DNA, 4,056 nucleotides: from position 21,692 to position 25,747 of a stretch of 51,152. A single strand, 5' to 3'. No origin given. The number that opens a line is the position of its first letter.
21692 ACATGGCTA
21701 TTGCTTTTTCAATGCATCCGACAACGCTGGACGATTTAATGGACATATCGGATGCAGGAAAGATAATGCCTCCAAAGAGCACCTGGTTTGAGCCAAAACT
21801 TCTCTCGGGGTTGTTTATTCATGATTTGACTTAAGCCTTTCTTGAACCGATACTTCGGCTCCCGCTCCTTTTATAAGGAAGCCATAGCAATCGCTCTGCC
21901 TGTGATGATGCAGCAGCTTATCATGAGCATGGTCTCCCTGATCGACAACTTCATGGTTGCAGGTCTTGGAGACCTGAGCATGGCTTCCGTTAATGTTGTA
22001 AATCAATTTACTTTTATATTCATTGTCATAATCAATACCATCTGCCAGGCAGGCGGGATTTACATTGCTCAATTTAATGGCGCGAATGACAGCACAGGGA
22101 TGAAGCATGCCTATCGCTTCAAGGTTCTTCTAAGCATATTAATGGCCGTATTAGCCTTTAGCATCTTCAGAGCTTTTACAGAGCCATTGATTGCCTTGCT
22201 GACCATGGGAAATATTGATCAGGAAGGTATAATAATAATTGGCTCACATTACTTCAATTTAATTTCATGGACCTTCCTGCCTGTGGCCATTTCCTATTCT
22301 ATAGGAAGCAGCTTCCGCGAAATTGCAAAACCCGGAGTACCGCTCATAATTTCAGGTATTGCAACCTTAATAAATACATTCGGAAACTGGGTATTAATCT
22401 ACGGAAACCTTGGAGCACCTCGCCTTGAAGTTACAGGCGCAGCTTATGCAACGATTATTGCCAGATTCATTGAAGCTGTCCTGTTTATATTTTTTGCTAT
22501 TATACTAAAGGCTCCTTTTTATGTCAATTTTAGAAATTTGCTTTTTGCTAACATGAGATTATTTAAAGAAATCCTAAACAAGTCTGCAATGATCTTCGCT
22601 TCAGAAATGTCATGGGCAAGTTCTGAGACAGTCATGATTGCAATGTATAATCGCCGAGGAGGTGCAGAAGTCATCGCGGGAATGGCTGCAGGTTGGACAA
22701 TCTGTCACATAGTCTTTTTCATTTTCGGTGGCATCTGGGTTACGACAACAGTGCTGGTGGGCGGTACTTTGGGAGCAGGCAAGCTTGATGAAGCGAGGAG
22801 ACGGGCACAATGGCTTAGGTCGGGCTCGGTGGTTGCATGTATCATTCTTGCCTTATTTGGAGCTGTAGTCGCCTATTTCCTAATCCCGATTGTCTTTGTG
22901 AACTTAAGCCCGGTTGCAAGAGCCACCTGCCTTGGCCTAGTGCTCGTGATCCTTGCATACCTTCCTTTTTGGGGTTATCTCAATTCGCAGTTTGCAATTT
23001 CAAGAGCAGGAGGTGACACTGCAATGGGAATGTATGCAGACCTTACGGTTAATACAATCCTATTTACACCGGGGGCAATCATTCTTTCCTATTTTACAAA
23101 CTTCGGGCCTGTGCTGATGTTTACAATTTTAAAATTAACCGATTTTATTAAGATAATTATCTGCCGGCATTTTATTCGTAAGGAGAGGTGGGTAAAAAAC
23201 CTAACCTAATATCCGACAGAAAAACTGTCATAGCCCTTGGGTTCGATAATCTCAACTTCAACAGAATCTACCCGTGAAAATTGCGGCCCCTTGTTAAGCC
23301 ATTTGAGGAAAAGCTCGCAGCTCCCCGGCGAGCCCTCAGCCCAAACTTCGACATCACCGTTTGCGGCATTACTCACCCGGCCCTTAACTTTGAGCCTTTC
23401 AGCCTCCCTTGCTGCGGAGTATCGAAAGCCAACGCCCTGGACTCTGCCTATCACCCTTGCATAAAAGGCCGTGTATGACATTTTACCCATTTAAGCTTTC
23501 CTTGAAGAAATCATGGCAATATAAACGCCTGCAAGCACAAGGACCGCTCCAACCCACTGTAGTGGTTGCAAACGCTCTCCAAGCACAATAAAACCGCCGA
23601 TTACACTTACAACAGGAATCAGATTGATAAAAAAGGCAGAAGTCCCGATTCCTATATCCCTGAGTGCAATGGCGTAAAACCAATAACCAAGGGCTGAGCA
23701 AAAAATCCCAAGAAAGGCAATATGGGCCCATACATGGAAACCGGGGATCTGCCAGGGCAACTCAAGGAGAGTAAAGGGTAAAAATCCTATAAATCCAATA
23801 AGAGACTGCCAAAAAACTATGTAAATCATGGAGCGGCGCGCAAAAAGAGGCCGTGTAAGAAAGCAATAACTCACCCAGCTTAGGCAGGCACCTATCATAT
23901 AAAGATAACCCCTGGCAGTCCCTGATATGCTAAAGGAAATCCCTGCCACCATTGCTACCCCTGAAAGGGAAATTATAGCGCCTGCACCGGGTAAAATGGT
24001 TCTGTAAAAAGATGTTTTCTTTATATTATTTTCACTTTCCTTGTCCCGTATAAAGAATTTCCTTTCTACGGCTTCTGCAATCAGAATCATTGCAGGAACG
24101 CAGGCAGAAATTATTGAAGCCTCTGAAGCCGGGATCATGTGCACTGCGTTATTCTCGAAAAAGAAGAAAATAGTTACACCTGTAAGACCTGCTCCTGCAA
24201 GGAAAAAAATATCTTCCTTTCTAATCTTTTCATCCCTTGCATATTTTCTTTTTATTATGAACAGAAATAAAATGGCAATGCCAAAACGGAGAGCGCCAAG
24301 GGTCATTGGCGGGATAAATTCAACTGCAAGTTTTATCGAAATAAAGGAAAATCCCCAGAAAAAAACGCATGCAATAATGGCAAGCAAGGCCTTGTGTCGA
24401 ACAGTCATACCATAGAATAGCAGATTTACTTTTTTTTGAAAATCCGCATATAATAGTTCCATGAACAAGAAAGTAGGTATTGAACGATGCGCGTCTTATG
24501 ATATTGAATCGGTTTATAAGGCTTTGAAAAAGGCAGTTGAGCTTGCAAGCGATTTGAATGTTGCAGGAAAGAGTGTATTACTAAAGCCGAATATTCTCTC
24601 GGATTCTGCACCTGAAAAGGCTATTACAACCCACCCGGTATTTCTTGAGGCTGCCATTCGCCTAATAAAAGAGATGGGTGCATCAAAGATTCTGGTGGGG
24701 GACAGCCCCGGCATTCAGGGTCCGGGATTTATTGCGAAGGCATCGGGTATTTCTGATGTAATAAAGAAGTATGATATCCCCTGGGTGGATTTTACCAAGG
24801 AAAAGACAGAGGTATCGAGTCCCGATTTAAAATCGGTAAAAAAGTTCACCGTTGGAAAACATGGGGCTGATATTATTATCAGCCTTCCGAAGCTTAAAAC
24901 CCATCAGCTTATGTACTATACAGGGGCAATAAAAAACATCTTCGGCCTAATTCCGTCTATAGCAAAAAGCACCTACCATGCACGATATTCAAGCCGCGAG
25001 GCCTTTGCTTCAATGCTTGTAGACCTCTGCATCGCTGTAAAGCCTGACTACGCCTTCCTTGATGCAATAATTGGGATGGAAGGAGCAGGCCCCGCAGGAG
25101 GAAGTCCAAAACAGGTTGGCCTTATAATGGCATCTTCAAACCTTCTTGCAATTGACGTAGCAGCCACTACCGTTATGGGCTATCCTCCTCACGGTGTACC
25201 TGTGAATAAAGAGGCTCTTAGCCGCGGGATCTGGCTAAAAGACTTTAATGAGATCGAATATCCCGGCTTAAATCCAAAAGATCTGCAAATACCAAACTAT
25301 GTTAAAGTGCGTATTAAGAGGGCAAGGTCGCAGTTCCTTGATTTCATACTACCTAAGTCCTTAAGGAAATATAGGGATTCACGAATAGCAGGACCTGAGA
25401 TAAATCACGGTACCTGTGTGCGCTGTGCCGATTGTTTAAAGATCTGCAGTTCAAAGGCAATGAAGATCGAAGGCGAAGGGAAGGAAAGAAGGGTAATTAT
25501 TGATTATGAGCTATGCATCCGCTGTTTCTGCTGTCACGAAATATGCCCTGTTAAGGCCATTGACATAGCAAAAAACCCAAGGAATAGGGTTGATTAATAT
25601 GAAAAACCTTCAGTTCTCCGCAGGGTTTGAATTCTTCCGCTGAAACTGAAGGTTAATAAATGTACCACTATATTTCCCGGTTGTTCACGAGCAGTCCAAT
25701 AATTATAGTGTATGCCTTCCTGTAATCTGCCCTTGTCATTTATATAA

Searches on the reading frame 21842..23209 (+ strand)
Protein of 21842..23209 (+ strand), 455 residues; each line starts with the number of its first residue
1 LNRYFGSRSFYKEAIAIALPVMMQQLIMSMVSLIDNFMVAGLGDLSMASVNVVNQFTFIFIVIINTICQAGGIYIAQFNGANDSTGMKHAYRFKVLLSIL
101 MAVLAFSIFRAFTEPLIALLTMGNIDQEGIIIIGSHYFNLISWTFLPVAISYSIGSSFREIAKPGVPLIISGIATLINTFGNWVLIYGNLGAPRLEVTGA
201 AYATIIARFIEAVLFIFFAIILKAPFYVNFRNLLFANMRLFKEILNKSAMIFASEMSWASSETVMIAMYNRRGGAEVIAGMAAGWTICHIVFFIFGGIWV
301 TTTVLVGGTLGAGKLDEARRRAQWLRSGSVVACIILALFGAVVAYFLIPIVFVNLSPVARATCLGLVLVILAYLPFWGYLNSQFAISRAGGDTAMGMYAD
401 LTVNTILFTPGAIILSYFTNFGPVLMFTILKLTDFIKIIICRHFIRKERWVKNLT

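Call 55: search_protein_families(library=pfam, proteins=[window:21842-23209:+], max_evalue=0.00001)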
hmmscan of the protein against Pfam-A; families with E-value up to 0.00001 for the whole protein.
window:21842-23209:+ (455 aa): 1 family
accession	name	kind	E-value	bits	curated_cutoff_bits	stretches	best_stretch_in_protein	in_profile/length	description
PF01554.23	MatE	-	2e-29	102.8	24.9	2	20-184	1-161/161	MatE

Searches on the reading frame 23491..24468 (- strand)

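Call 55: search_protein_families(library=pfam, proteins=[window:23491-24468:-], max_evalue=0.00001)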
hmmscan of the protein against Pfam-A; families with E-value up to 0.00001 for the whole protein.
window:23491-24468:- (325 aa): 1 family
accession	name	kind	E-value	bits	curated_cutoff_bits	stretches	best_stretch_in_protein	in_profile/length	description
PF00892.27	EamA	-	3.1e-42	144.5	28.2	2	186-318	2-133/135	EamA-like transporter family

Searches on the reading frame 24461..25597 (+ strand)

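Call 55: search_protein_families(library=pfam, proteins=[window:24461-25597:+], max_evalue=0.00001)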
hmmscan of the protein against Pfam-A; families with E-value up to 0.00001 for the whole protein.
window:24461-25597:+ (378 aa): 3 families
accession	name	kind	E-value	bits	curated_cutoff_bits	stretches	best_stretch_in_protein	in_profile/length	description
PF04015.17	DUF362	-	1.7e-54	185.4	24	1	39-236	1-199/200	Domain of unknown function (DUF362)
PF12838.12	Fer4_7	-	3e-06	28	27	1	318-366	1-52/52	4Fe-4S dicluster domain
PF14697.11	Fer4_21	-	5.1e-06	27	35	0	314-368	3-58/59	4Fe-4S dicluster domain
